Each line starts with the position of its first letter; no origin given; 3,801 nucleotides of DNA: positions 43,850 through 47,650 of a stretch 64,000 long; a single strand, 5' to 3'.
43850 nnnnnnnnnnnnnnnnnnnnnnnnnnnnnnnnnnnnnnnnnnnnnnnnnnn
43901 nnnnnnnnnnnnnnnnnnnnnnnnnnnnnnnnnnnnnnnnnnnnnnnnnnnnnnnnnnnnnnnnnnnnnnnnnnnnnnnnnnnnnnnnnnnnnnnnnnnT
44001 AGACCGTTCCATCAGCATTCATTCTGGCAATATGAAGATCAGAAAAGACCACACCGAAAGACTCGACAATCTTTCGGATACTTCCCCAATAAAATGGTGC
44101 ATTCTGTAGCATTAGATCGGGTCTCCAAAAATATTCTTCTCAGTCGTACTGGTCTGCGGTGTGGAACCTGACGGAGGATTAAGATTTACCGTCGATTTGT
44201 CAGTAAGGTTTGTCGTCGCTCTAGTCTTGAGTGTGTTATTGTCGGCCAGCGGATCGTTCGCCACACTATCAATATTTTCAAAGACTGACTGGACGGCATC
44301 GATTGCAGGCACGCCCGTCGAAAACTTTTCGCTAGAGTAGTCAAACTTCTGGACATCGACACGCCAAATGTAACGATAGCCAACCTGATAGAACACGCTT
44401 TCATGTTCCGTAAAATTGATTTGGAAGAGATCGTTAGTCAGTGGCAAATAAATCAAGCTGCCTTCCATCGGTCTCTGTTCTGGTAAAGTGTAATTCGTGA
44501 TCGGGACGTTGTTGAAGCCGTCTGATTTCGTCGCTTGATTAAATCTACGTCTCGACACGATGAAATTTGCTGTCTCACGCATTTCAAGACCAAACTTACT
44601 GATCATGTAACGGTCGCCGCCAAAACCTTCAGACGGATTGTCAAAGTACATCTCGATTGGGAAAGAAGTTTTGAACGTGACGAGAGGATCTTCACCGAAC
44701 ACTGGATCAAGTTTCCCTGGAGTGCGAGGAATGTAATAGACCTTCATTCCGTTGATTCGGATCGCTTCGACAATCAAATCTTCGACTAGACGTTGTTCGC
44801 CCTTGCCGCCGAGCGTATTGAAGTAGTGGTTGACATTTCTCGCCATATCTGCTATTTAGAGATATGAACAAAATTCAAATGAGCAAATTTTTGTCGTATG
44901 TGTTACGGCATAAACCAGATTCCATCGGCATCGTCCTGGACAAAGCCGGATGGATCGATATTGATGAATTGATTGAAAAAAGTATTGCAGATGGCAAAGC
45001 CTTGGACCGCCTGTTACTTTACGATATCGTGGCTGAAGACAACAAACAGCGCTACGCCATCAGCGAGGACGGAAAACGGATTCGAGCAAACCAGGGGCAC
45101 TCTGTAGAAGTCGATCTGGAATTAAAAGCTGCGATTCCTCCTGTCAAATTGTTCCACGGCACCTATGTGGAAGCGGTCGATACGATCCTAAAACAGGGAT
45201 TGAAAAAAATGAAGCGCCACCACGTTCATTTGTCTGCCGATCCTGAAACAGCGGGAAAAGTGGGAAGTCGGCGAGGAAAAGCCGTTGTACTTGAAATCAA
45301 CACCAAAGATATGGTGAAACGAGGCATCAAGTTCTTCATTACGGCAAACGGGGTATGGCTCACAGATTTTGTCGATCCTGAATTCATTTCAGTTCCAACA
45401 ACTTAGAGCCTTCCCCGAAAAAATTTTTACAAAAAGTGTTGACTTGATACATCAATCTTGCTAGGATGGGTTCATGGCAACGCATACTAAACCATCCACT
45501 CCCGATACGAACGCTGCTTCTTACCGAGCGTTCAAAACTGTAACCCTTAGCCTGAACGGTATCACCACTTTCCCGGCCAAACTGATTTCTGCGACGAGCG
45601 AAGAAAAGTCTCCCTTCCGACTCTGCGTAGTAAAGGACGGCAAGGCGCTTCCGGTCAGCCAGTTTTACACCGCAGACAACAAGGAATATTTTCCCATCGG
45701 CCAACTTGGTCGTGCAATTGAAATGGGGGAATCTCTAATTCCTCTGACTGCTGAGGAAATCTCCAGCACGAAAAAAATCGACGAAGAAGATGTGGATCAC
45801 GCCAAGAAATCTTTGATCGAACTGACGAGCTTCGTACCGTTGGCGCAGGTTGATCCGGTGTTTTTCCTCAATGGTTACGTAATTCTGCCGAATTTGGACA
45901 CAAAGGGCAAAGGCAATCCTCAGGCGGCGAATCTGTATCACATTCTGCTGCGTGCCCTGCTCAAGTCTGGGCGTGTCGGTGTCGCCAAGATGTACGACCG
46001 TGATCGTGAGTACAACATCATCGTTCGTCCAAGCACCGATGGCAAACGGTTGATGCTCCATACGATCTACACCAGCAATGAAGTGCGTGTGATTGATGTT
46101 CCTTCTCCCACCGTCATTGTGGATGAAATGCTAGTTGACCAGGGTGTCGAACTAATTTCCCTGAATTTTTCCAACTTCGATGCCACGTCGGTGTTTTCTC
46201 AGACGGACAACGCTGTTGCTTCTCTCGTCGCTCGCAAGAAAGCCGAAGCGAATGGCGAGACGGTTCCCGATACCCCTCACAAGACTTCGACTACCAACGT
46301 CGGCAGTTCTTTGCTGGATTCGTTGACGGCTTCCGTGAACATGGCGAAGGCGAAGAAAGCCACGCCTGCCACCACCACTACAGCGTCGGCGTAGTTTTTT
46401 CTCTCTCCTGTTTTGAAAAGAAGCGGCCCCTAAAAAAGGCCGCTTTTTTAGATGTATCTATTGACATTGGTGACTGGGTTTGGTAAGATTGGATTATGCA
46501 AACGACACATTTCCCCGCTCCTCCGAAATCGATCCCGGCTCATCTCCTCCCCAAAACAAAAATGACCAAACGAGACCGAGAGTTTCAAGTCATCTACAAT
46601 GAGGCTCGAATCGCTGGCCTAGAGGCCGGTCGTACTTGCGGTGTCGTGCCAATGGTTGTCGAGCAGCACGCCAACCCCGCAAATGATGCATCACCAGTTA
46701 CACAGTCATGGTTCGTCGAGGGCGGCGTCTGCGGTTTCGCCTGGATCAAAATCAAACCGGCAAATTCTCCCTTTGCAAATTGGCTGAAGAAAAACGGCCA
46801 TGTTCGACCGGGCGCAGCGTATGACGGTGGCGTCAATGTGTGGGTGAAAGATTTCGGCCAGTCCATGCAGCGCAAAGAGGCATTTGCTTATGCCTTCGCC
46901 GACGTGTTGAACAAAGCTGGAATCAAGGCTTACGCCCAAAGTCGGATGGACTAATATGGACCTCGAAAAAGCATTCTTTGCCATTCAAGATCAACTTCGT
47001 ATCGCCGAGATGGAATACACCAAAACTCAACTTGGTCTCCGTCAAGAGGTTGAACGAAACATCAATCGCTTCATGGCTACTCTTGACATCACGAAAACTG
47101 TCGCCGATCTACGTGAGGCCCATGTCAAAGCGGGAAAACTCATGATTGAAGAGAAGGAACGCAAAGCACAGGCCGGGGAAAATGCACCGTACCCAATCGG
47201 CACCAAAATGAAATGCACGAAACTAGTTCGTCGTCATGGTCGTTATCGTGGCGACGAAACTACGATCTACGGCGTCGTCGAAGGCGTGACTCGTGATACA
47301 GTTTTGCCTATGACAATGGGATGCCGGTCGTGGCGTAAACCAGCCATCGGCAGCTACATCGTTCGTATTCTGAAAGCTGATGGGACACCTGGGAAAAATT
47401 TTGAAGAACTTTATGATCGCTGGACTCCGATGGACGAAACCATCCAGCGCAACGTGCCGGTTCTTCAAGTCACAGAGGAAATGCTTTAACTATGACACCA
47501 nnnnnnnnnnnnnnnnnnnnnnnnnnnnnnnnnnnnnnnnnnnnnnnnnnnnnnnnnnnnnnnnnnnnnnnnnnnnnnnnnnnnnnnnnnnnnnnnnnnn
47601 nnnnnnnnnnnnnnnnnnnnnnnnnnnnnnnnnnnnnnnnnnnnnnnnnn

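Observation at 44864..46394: Early gene pair encoding an RNA 2'-phosphotransferase (Tpt1/KptA) and a Ku homologue in a T4-like phage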

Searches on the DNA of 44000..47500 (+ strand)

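Call 5: search_dna_similar(query=window:44000-47500:+, collection=phages, mode=near)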
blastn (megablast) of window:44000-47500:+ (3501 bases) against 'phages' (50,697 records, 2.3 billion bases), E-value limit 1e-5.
No match.

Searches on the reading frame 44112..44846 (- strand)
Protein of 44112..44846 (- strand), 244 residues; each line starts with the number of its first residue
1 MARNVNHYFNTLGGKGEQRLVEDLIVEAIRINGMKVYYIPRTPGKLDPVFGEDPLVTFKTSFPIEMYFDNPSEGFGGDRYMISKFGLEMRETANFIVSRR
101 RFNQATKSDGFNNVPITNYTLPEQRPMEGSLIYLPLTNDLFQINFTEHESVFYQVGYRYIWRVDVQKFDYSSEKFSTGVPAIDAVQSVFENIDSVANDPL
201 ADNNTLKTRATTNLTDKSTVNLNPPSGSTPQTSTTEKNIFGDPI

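Call 3: search_protein_families(library=pfam, proteins=[window:44112-44846:-], max_evalue=0.1)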
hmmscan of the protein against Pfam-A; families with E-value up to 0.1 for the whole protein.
window:44112-44846:- (244 aa): 1 family
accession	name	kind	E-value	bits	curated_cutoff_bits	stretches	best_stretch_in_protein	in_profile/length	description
PF11649.13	T4_neck-protein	-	2e-29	103.3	25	1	5-193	30-203/278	Virus neck protein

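Call 4: search_protein_families(library=phrogs, proteins=[window:44112-44846:-], max_evalue=0.01)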
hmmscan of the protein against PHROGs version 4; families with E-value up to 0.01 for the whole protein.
window:44112-44846:- (244 aa): 3 families
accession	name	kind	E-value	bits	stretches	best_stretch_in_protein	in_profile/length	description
phrog_460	-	connector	2.8e-57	195.2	1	3-214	14-218/385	head closure Hc2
phrog_679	-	connector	9e-56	190.4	1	5-219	14-216/251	head closure Hc2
phrog_27011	-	connector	1.4e-11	45.4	1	5-194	2-178/279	head closure Hc2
